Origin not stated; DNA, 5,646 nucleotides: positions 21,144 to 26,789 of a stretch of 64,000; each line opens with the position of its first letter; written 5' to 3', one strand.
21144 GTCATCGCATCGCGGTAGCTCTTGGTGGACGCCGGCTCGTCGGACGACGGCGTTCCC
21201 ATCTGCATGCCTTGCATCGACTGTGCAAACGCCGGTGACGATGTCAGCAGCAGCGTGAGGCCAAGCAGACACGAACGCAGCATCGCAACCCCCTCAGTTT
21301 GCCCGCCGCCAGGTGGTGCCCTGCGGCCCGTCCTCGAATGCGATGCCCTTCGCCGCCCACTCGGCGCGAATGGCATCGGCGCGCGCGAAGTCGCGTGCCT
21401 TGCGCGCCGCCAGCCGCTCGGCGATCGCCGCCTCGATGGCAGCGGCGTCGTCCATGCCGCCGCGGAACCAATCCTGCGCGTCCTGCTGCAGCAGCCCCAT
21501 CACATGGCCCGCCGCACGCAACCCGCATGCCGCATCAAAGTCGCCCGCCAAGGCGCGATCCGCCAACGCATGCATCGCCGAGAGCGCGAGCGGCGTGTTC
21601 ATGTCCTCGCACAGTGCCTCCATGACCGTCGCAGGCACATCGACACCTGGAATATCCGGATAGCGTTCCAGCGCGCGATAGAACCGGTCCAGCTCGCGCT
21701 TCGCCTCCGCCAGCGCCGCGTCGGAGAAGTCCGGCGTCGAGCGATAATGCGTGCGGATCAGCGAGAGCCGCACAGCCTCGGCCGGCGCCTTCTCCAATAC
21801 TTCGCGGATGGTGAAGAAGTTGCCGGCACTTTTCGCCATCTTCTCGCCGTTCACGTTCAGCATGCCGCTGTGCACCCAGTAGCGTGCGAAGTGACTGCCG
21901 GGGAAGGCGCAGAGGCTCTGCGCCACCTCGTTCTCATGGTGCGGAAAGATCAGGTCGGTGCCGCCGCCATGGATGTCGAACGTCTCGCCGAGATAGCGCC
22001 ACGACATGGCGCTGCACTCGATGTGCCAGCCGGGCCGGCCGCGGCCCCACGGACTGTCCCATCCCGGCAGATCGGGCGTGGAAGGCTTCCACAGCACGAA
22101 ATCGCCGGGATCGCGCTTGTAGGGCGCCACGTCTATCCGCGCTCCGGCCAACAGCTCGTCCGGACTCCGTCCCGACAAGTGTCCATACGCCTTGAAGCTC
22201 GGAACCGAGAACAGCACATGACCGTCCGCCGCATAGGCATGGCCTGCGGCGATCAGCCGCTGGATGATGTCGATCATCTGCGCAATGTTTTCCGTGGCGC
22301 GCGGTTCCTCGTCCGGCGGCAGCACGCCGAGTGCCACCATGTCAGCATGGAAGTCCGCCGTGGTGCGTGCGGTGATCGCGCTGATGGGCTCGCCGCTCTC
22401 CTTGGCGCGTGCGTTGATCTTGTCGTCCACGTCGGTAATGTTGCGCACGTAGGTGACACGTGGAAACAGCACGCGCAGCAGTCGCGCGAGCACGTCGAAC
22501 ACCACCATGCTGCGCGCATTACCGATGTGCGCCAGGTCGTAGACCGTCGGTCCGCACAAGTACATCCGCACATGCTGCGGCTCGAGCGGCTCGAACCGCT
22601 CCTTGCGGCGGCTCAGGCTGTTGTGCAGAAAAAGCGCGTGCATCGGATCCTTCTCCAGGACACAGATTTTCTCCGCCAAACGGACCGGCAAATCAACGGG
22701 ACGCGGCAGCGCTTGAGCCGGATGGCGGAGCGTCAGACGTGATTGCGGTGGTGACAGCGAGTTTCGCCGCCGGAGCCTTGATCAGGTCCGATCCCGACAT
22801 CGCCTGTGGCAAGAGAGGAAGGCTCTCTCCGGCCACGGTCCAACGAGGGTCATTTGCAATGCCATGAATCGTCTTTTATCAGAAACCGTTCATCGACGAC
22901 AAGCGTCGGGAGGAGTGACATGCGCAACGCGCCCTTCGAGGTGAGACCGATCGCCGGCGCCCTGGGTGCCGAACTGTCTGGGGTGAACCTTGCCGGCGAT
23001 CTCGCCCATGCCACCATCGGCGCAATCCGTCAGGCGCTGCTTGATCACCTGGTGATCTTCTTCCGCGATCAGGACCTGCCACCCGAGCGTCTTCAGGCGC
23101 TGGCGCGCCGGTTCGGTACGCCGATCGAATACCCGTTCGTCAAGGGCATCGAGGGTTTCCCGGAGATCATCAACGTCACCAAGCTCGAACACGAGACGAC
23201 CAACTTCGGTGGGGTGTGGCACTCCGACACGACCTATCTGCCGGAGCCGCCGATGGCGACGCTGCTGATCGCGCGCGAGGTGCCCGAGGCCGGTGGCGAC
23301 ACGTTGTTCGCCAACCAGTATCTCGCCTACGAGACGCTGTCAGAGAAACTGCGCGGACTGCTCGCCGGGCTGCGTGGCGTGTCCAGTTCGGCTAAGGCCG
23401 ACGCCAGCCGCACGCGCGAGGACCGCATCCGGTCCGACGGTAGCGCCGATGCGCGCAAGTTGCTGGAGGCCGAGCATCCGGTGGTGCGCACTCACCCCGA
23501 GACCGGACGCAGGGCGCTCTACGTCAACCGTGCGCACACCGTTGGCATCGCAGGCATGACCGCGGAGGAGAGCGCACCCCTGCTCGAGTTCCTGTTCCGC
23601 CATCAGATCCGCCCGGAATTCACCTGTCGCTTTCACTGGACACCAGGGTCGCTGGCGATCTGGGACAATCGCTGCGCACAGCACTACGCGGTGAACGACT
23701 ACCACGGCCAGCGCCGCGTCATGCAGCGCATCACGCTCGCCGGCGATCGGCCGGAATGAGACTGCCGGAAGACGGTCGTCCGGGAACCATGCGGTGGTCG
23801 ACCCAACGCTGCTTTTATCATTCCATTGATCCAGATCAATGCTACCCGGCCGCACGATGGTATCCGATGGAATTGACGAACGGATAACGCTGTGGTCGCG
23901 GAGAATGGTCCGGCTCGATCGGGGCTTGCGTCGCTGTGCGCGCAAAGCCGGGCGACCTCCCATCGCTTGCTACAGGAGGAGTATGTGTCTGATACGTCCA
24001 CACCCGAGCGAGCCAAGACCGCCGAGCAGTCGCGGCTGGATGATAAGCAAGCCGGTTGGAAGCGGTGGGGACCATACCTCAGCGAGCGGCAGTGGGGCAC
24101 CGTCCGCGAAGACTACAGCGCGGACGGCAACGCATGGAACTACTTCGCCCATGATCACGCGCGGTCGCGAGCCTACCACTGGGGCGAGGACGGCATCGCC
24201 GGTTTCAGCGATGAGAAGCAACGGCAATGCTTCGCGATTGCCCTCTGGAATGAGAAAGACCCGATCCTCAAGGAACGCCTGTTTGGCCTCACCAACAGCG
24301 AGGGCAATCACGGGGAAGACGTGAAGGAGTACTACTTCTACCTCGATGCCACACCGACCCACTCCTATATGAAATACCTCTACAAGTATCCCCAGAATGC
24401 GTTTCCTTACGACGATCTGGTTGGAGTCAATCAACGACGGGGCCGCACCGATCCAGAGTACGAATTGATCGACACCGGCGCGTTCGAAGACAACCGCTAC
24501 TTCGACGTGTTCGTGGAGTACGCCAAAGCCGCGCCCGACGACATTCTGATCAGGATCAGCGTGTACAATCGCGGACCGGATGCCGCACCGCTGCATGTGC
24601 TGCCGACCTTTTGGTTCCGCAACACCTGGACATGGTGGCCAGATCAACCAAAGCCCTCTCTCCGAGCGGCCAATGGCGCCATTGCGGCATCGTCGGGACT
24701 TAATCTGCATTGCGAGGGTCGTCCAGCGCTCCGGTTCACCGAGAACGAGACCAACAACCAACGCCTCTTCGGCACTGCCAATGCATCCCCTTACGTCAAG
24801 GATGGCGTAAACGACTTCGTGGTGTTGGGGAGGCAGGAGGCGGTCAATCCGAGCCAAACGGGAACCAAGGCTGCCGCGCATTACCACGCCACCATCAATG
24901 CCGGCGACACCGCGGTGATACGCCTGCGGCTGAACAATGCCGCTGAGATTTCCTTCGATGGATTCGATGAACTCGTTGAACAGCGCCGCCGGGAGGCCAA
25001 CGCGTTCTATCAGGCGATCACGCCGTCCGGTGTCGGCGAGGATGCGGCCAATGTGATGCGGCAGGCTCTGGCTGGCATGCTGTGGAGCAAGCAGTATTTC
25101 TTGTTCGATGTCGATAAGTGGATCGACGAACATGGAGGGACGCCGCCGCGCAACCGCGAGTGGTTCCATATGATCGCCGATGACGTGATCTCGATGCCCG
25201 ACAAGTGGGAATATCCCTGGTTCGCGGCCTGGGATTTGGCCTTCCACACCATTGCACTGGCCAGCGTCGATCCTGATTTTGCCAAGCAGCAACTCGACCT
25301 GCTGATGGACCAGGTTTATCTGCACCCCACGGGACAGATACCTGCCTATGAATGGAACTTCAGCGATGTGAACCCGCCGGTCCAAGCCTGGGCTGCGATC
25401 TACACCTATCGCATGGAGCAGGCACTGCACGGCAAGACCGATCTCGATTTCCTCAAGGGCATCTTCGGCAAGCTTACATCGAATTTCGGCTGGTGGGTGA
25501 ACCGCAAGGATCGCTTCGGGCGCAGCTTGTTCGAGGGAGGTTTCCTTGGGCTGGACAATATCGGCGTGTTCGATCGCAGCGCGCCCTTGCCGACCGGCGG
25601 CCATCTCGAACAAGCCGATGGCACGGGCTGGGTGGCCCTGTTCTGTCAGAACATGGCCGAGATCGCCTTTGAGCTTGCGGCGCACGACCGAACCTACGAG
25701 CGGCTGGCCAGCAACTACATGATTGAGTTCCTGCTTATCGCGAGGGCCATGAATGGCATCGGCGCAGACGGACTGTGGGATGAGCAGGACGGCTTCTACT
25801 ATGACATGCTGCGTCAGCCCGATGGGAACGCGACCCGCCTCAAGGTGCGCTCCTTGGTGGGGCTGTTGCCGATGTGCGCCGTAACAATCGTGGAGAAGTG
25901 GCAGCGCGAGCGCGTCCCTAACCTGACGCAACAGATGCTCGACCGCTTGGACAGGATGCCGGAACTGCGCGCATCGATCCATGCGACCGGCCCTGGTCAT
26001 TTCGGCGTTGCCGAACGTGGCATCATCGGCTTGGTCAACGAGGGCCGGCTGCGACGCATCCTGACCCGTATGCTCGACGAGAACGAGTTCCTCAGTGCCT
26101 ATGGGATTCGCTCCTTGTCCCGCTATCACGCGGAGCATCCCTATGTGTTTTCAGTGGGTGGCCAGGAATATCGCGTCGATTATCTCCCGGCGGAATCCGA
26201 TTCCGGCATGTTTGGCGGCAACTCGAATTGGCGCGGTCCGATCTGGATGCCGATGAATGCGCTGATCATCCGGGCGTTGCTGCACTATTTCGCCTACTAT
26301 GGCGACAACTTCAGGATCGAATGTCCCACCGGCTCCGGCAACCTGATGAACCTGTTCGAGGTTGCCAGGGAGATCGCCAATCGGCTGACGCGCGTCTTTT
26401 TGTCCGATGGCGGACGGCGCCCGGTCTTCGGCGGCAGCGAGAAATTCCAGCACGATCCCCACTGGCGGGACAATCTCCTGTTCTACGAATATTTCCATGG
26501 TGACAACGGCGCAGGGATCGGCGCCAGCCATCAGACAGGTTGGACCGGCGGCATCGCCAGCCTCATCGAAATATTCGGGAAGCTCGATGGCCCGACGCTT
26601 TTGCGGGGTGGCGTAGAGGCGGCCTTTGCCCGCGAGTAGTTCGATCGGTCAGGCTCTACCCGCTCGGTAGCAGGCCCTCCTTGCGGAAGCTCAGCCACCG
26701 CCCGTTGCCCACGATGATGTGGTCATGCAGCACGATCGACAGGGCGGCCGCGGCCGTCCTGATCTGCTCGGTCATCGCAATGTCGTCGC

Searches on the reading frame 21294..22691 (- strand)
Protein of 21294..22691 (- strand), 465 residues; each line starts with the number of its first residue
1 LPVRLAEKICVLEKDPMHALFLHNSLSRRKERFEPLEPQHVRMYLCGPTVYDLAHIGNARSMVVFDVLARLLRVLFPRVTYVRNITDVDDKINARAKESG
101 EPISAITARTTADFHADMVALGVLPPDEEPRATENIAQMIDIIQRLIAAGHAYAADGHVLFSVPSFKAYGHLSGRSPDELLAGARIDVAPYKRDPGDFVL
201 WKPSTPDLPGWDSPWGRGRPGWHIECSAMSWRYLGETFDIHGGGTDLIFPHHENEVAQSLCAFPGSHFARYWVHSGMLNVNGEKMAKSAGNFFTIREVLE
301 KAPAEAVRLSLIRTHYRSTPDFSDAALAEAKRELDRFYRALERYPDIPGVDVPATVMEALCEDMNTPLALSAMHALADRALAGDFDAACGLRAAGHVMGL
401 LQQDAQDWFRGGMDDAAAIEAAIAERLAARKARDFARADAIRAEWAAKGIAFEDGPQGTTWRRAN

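Call 15: search_protein_families(library=pfam, proteins=[window:21294-22691:-], max_evalue=0.0001)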
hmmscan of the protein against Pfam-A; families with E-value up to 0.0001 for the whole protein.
window:21294-22691:- (465 aa): 4 families
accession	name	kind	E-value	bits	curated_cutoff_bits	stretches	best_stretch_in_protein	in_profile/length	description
PF01406.26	tRNA-synt_1e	-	4.3e-120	401.1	27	1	33-331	2-300/301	tRNA synthetases class I (C) catalytic domain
PF09334.17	tRNA-synt_1g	-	1.4e-08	34.4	20.1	0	269-317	312-360/391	tRNA synthetases class I (M)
PF01921.24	tRNA-synt_1f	-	2.9e-07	30.2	27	1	221-341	221-339/360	tRNA synthetases class I (K)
PF00133.28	tRNA-synt_1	-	1.8e-05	24.1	22.7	1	239-318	330-409/414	tRNA synthetases class I (I, L, M and V)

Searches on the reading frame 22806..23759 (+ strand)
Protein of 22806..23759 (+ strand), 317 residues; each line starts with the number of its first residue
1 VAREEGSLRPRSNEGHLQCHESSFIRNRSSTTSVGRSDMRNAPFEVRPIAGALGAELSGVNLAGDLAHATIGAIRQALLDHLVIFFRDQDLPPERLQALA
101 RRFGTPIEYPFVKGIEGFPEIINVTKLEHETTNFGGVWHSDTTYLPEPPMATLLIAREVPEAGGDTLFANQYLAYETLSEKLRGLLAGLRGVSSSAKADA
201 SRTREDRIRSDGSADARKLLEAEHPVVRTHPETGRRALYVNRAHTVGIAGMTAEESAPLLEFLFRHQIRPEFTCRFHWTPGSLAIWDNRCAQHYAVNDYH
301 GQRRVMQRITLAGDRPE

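Call 15: search_protein_families(library=pfam, proteins=[window:22806-23759:+], max_evalue=0.0001)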
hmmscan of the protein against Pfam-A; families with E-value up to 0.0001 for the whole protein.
window:22806-23759:+ (317 aa): 1 family
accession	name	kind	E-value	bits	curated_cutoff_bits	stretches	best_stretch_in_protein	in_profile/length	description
PF02668.22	TauD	-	1.2e-65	222.5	27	1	45-310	1-267/267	Taurine catabolism dioxygenase TauD, TfdA family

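Call 37: search_protein_families(library=ncbifam, proteins=[window:22806-23759:+], max_evalue=1e-10)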
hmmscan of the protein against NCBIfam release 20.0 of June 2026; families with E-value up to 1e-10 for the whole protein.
window:22806-23759:+ (317 aa): 3 families
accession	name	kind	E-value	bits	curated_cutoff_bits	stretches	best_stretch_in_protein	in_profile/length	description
NF007104.0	PRK09553.1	equivalog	1.3e-75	254.2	313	1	44-316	5-278/282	taurine dioxygenase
NF045815.1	Neo-PentlctneFsynPtlD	equivalog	8.5e-31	107.3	550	1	45-310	2-285/301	neopentalenolactone/pentalenolactone F synthase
NF049937.1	CMthFAOxDecarbScoE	equivalog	7.2e-25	87.7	400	1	52-314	10-286/295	(3R)-3-[(carboxymethyl)amino]fatty acid oxygenase/decarboxylase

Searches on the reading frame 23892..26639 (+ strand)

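Call 15: search_protein_families(library=pfam, proteins=[window:23892-26639:+], max_evalue=0.0001)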
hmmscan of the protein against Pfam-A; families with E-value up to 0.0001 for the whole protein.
window:23892-26639:+ (915 aa): 2 families
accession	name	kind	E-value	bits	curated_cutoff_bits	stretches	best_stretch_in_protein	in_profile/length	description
PF22422.2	MGH1-like_GH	-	8.6e-21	75.3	27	2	441-547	1-113/356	Mannosylglycerate hydrolase MGH1-like glycoside hydrolase domain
PF03200.22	Glyco_hydro_63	-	2.3e-10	40.3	22.4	1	576-805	253-432/492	Glycosyl hydrolase family 63 C-terminal domain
